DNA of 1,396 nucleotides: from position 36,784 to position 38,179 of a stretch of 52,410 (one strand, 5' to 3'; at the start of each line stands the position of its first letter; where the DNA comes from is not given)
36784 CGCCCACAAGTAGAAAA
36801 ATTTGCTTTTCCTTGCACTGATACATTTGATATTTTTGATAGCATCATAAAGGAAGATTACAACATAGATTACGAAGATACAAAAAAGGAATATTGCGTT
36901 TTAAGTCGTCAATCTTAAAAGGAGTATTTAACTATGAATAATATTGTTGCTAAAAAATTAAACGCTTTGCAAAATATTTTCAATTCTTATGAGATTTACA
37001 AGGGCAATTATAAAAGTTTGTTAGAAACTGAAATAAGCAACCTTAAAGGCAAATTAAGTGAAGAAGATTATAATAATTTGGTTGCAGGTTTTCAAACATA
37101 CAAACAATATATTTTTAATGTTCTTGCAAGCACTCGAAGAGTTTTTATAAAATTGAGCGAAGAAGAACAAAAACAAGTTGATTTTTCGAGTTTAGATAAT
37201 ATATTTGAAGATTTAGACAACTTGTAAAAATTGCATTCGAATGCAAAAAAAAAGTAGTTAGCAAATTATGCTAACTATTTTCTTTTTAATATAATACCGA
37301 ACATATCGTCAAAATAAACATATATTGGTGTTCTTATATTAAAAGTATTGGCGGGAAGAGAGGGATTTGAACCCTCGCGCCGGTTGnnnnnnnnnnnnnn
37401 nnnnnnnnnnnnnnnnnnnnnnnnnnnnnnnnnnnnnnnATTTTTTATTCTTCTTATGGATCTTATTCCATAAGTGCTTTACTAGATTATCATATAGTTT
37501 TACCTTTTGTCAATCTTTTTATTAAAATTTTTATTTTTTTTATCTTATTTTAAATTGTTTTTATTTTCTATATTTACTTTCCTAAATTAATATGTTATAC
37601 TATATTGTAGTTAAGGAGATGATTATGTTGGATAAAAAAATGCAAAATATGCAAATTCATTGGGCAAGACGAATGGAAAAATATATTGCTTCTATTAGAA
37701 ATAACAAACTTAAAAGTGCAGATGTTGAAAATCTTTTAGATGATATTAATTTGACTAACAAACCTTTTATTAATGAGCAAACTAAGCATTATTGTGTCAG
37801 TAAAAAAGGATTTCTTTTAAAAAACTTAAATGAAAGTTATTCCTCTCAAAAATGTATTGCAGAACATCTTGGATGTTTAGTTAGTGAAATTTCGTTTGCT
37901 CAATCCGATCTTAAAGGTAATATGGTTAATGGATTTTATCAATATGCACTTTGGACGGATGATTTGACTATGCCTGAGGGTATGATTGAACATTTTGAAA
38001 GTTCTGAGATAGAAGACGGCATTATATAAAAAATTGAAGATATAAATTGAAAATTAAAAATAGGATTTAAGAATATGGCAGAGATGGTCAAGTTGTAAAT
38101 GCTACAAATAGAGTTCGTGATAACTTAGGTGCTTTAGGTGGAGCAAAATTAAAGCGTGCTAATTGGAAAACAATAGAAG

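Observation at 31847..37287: Compact integrated element: serine integrase + cI/Cro switch + rolling-circle Rep, with no structural or transfer genes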

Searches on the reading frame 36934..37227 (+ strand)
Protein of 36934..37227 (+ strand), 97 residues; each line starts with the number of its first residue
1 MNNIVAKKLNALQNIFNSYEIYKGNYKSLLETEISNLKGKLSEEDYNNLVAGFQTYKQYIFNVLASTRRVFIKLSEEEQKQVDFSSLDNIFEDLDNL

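Call 4: search_protein_families(library=pfam, proteins=[window:36934-37227:+], max_evalue=0.01)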
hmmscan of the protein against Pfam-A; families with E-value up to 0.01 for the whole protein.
window:36934-37227:+ (97 aa): 0 families

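Call 5: search_protein_families(library=phrogs, proteins=[window:36934-37227:+], max_evalue=0.01)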
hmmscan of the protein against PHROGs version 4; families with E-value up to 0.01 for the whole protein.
window:36934-37227:+ (97 aa): 0 families

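Call 24: search_protein_families(library=ncbifam, proteins=[window:36934-37227:+], max_evalue=0.01)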
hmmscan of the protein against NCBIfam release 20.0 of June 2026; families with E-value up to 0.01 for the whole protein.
window:36934-37227:+ (97 aa): 0 families

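Call 48: find_homologous_proteins(query=window:36934-37227:+, max_evalue=0.001)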
Query window:36934-37227:+ (97 aa): 27 proteins with E <= 0.001 among 30 candidates.
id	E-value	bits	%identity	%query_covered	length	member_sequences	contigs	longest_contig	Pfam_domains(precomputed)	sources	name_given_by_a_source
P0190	2.5e-53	195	100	100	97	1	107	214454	-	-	-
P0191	1.1e-52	193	99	100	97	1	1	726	-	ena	-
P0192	1.2e-51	190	100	97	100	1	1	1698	-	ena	-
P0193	1.3e-51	190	97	100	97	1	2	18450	-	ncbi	-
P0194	1.1e-50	187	99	97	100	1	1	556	-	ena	-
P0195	1.3e-50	187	94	100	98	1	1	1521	-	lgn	-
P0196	3.2e-50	186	94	100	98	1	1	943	-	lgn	-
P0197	8.7e-49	181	94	100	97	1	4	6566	-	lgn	-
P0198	9.0e-49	181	90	100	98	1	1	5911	-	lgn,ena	-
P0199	2.6e-48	179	89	100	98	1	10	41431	-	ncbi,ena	-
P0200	2.8e-48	179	89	100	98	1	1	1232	-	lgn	-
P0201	1.1e-47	177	93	100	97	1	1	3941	-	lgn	-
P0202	6.3e-47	175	89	100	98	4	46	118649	-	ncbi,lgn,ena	-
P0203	1.4e-46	174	88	100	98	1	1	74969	-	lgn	-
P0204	2.1e-46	173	87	100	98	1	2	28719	-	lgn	-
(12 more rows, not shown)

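Call 80: predict_structure(alignment_id=A4)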
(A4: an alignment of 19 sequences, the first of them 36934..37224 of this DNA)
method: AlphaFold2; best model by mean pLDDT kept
length: 97 residues; sequences in the alignment: 19
mean_pLDDT: 67.1   pTM: 0.50
mean pLDDT of the five models: 67.1, 59.0, 58.6, 58.0, 52.6
residues with pLDDT >= 90: 13; 70-90: 18; 50-70: 49; < 50: 17
segments of 3 or more residues with pLDDT < 50: 17-27, 94-97
pLDDT, mean of each block of 10 residues (from residue 1): 57 52 50 88 94 78 67 68 61 51
secondary structure, 60 per line:
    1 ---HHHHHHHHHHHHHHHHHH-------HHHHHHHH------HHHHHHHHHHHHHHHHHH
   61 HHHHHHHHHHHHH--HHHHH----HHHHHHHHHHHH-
elements in order: H4-21 H29-36 H43-73 H76-80 H85-96

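Call 105: search_protein_families(library=padloc, proteins=[window:36934-37227:+], max_evalue=0.01)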
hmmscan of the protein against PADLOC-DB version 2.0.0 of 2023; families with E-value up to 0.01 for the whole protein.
window:36934-37227:+ (97 aa): 0 families

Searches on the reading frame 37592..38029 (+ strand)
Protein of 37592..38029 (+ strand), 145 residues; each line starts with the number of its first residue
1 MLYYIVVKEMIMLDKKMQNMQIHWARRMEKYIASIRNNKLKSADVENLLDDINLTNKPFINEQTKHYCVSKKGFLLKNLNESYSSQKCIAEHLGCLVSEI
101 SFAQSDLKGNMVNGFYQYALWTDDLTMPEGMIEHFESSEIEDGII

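Call 60: search_protein_families(library=phrogs, proteins=[window:37592-38029:+], max_evalue=0.001)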
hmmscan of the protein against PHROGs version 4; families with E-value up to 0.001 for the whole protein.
window:37592-38029:+ (145 aa): 0 families

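Call 97: find_encoding_contigs(protein=window:37625-38029:+, flank=7000, max_places=8)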
Protein window:37625-38029:+ (134 aa): 24 contigs read that carry it; 5 places shown.
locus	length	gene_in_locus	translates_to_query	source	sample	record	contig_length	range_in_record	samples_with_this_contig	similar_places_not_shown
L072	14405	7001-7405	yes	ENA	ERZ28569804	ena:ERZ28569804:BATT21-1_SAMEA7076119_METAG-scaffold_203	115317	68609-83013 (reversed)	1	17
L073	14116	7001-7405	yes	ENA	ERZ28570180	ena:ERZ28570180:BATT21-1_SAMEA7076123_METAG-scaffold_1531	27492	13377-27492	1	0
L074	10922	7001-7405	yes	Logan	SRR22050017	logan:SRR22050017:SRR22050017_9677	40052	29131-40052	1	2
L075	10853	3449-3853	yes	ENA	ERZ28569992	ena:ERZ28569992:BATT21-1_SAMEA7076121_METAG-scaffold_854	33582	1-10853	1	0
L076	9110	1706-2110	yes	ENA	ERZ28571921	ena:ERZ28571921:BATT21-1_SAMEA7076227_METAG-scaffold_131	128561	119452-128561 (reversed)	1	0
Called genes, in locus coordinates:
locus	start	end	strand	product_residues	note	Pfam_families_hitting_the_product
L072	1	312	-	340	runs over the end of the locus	-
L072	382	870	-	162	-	PF00300:His_Phos_1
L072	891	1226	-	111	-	-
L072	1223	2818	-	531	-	PF00239:Resolvase, PF07508:Recombinase, PF13408:Zn_ribbon_recom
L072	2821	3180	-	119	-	PF12844:HTH_19 (weak), PF13560:HTH_31, PF01381:HTH_3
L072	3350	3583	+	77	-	PF05339:DUF739, PF12844:HTH_19, PF01381:HTH_3 (weak), PF13443:HTH_26 (weak)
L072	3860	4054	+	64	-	-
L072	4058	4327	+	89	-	-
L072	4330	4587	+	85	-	-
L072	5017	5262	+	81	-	-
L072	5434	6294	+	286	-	PF23343:REP_ORF2-G2P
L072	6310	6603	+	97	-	-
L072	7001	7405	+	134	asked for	-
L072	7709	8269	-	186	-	PF07784:DUF1622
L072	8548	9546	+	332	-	PF01628:HrcA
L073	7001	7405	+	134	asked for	-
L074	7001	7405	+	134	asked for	-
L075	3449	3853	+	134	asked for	-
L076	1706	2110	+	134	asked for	-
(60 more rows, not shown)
